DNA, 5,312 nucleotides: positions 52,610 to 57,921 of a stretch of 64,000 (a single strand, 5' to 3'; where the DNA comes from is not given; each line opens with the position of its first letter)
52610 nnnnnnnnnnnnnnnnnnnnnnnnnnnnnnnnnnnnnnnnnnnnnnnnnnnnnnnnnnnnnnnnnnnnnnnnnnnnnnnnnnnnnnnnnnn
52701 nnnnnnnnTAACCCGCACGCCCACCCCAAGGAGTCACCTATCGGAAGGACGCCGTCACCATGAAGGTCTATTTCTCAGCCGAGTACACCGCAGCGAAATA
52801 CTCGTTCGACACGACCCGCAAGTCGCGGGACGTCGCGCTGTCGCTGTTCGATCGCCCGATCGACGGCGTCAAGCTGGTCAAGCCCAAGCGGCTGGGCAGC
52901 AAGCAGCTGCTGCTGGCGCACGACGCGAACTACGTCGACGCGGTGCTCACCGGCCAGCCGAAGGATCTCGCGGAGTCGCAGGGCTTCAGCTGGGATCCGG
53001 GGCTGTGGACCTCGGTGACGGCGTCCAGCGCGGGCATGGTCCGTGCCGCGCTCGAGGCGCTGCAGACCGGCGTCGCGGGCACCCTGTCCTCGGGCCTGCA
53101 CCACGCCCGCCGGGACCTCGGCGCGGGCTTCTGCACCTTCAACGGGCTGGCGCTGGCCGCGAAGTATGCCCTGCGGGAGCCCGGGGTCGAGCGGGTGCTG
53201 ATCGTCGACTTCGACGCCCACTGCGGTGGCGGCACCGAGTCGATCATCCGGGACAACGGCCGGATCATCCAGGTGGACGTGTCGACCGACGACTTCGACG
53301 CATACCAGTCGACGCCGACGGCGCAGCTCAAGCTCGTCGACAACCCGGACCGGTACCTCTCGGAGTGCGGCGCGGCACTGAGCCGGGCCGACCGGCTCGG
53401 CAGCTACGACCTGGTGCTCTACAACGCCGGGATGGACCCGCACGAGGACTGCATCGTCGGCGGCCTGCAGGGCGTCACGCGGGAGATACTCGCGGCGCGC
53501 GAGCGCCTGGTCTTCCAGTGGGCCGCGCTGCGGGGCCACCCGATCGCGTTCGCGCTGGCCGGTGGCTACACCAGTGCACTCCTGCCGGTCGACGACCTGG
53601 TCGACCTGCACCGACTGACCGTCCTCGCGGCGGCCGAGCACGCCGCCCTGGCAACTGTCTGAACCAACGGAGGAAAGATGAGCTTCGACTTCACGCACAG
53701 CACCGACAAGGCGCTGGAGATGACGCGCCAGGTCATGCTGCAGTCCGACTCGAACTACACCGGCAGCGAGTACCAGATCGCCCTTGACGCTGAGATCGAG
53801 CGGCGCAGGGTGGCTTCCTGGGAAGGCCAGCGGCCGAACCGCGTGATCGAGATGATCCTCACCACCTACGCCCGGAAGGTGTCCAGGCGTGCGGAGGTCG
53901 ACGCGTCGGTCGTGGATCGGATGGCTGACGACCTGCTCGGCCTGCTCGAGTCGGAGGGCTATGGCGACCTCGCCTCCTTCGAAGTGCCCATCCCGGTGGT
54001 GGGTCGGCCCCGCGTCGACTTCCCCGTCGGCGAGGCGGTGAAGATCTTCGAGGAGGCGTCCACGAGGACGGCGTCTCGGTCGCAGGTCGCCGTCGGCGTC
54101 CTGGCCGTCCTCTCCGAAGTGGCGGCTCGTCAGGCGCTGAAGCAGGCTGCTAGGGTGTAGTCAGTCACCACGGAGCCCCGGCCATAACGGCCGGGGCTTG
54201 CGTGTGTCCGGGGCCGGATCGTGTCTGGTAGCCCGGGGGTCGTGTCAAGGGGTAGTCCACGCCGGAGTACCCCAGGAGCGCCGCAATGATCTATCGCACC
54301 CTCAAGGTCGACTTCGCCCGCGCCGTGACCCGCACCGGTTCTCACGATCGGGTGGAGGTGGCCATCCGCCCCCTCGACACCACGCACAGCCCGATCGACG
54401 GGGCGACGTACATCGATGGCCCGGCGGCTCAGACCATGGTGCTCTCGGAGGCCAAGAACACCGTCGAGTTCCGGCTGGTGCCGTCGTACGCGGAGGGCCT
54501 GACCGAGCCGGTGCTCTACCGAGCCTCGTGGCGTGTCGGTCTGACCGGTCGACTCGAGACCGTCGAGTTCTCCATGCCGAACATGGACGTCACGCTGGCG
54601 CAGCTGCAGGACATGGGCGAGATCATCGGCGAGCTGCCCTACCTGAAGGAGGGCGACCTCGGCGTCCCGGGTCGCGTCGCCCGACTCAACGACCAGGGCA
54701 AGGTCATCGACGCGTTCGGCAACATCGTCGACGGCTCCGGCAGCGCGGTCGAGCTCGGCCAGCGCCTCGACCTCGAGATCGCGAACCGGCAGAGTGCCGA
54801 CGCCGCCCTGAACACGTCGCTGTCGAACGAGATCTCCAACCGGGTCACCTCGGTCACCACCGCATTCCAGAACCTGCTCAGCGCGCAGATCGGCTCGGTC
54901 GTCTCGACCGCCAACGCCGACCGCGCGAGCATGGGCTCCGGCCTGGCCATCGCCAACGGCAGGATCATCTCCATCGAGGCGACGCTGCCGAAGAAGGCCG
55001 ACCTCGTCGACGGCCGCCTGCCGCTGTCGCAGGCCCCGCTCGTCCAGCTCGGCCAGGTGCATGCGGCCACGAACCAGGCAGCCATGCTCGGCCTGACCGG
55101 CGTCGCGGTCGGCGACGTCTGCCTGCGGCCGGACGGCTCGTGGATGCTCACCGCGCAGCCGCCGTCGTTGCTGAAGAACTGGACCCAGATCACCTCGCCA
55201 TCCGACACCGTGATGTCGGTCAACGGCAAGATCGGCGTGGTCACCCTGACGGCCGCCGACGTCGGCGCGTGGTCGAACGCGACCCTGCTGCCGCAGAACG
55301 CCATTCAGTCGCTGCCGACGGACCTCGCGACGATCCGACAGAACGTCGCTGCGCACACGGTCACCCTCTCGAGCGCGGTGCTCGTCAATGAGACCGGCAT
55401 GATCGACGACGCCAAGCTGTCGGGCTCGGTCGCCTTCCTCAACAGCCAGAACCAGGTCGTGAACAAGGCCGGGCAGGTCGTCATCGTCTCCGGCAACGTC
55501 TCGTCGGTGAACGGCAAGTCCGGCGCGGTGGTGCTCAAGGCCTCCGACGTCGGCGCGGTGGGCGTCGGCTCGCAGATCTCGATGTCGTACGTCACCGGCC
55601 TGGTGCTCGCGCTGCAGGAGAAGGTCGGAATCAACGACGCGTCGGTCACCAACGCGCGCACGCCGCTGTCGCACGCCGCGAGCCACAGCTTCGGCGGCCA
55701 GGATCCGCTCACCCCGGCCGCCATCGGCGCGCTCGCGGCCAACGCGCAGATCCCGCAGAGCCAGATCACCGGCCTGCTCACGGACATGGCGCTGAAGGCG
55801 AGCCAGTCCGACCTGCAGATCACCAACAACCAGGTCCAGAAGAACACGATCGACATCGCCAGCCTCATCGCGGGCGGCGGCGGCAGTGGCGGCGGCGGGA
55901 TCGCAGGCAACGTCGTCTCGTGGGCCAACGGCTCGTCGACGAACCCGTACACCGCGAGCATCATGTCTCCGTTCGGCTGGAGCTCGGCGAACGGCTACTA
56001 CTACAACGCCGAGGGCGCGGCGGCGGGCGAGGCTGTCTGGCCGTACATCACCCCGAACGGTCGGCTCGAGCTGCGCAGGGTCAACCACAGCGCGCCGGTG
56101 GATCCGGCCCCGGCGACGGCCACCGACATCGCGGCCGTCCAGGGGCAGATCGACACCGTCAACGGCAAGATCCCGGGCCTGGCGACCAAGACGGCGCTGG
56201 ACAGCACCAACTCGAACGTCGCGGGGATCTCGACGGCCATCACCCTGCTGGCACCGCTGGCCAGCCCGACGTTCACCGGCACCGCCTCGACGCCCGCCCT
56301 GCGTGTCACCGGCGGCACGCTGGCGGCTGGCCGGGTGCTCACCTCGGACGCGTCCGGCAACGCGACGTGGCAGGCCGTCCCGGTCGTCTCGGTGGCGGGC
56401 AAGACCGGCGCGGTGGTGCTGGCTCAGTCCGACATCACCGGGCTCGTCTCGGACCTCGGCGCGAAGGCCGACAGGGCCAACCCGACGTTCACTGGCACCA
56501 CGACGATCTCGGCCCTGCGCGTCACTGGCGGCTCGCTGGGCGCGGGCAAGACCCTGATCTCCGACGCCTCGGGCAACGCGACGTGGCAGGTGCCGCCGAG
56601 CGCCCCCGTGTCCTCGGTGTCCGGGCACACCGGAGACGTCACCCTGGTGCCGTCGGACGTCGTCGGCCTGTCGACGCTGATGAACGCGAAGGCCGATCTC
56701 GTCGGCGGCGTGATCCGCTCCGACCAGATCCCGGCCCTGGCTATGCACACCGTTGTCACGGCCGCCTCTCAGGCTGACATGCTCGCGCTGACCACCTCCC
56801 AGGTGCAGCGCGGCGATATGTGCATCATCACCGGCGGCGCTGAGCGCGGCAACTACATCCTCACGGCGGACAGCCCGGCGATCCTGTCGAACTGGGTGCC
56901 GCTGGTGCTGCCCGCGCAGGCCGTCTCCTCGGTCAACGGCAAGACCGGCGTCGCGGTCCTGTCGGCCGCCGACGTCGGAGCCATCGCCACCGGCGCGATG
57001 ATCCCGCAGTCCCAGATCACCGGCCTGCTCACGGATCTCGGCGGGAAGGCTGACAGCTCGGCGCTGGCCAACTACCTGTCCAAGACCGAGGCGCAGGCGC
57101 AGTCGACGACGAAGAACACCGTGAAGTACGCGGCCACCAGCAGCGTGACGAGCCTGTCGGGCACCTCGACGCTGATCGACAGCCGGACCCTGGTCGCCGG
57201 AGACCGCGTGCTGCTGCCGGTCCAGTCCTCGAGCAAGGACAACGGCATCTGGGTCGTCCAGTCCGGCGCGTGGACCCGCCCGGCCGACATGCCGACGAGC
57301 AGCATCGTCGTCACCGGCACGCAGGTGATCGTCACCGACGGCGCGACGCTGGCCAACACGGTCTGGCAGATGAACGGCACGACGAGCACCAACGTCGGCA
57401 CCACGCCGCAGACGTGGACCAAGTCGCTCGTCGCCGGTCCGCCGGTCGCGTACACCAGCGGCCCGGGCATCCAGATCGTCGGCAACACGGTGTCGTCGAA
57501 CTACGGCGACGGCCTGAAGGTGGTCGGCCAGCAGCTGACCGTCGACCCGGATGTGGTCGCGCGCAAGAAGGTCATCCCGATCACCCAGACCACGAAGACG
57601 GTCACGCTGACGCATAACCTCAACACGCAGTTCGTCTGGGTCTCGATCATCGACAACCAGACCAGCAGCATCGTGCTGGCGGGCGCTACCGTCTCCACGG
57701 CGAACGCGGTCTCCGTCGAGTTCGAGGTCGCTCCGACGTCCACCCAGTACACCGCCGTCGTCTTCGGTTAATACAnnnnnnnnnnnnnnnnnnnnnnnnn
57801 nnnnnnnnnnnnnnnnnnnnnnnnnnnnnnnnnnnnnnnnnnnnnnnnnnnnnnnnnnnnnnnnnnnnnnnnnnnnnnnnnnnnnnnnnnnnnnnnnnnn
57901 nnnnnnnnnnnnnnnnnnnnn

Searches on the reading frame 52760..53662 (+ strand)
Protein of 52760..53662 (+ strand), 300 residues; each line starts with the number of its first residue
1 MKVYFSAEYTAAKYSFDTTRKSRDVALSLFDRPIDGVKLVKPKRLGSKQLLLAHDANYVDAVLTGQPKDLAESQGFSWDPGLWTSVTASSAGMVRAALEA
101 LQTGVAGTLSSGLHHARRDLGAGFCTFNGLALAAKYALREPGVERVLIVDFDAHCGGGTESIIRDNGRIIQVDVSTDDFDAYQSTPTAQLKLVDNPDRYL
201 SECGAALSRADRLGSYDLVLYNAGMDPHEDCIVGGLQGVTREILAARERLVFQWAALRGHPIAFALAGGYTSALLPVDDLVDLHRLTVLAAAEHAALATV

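Call 3: search_protein_families(library=pfam, proteins=[window:52760-53662:+], max_evalue=0.1)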
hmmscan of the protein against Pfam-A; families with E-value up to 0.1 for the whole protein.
window:52760-53662:+ (300 aa): 2 families
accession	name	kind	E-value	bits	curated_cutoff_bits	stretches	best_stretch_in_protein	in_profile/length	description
PF00850.24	Hist_deacetyl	-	5.1e-32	111.8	27.9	1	35-273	22-285/298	Histone deacetylase domain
PF13450.12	NAD_binding_8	-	0.04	14.7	21.9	1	128-174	7-47/68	NAD(P)-binding Rossmann-like domain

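Call 4: search_protein_families(library=phrogs, proteins=[window:52760-53662:+], max_evalue=0.01)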
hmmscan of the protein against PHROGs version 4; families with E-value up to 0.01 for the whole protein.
window:52760-53662:+ (300 aa): 0 families

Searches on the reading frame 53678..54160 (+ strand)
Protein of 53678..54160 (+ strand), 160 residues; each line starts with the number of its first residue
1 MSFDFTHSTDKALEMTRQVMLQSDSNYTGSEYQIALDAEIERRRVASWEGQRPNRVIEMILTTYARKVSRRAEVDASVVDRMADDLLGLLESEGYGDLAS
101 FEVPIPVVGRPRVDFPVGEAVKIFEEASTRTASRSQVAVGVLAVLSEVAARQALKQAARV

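Call 3: search_protein_families(library=pfam, proteins=[window:53678-54160:+], max_evalue=0.1)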
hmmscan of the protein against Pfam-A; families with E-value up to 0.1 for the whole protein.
window:53678-54160:+ (160 aa): 1 family
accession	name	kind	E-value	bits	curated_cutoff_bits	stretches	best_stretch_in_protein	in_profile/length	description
PF15219.11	TEX12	-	0.00045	20.9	27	1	56-82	37-63/85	Testis-expressed 12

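Call 4: search_protein_families(library=phrogs, proteins=[window:53678-54160:+], max_evalue=0.01)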
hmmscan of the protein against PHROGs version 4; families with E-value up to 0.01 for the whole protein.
window:53678-54160:+ (160 aa): 0 families

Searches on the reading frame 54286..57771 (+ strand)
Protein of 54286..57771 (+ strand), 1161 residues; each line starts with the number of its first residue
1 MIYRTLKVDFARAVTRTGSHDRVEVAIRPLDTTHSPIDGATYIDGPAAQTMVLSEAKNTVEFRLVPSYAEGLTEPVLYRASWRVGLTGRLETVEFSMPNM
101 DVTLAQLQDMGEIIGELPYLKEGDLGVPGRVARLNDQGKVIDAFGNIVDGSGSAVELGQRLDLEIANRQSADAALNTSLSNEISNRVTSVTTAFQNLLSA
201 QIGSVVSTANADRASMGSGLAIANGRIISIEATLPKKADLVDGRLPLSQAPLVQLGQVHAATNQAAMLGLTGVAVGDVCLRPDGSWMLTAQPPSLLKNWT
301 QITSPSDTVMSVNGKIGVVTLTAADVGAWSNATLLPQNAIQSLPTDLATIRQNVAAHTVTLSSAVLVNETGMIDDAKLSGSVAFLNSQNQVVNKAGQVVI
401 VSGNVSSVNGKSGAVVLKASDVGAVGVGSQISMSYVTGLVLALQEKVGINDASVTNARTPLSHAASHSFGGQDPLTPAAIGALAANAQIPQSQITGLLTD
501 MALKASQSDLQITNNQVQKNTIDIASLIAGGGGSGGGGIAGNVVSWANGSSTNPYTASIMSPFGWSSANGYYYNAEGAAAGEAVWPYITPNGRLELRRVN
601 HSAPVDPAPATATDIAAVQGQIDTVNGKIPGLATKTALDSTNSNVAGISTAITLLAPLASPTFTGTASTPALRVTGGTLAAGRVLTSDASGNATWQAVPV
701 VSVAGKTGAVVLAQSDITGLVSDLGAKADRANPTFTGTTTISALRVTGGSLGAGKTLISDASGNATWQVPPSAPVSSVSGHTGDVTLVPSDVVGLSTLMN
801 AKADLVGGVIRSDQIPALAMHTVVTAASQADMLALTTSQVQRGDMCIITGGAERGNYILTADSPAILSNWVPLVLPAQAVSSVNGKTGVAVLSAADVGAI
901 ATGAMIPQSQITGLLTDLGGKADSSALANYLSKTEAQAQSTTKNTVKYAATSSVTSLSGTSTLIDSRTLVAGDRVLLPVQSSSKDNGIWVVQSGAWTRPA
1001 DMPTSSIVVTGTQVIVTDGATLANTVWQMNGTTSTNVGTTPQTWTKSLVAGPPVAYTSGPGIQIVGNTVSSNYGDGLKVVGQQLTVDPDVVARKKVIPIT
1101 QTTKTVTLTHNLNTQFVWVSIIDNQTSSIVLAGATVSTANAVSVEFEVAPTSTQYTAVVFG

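Call 3: search_protein_families(library=pfam, proteins=[window:54286-57771:+], max_evalue=0.1)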
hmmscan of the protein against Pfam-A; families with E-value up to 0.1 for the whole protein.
window:54286-57771:+ (1161 aa): 1 family
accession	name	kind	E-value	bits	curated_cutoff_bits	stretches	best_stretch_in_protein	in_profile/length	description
PF00182.24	Glyco_hydro_19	-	0.055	13.7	25.5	0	1008-1099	63-147/232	Chitinase class I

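Call 4: search_protein_families(library=phrogs, proteins=[window:54286-57771:+], max_evalue=0.01)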
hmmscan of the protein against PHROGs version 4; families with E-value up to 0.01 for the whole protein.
window:54286-57771:+ (1161 aa): 18 families
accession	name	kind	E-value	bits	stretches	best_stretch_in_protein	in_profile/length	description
phrog_2824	-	head and packaging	0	1424.9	1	1-1161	1-1151/1151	virion structural protein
phrog_2647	-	head and packaging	1.1e-38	134.2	1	940-1160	115-335/336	head decoration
phrog_26941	-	tail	1.6e-33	117.3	2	791-1154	275-596/603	tail protein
phrog_8780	-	tail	2.3e-32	113.1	2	799-981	332-516/755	minor tail protein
phrog_23595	-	tail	9.7e-27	94.9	3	232-327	253-350/440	minor tail protein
phrog_5207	-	unknown function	2e-22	80.4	2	797-960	381-532/689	-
phrog_11518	-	tail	5.6e-19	68.9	1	938-1043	161-264/812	tail fiber protein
phrog_16867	-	unknown function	1.2e-16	61.4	1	928-1046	60-176/631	-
phrog_32265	-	unknown function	2.2e-15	57.6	2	610-945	162-486/609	-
phrog_27782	-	unknown function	1.2e-14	54.9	1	914-1155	139-376/644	-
phrog_17264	-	unknown function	2.9e-14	54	1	949-1043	4-95/147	-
phrog_24595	-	head and packaging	3.5e-12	47.3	1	939-1095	40-194/325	virion structural protein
phrog_22125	-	unknown function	4.8e-09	37.2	0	301-338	33-70/105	-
phrog_17509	-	unknown function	3.5e-07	30.9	2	877-949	141-212/281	-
phrog_31460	-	tail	7.6e-07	29.9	0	299-340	133-173/288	tail protein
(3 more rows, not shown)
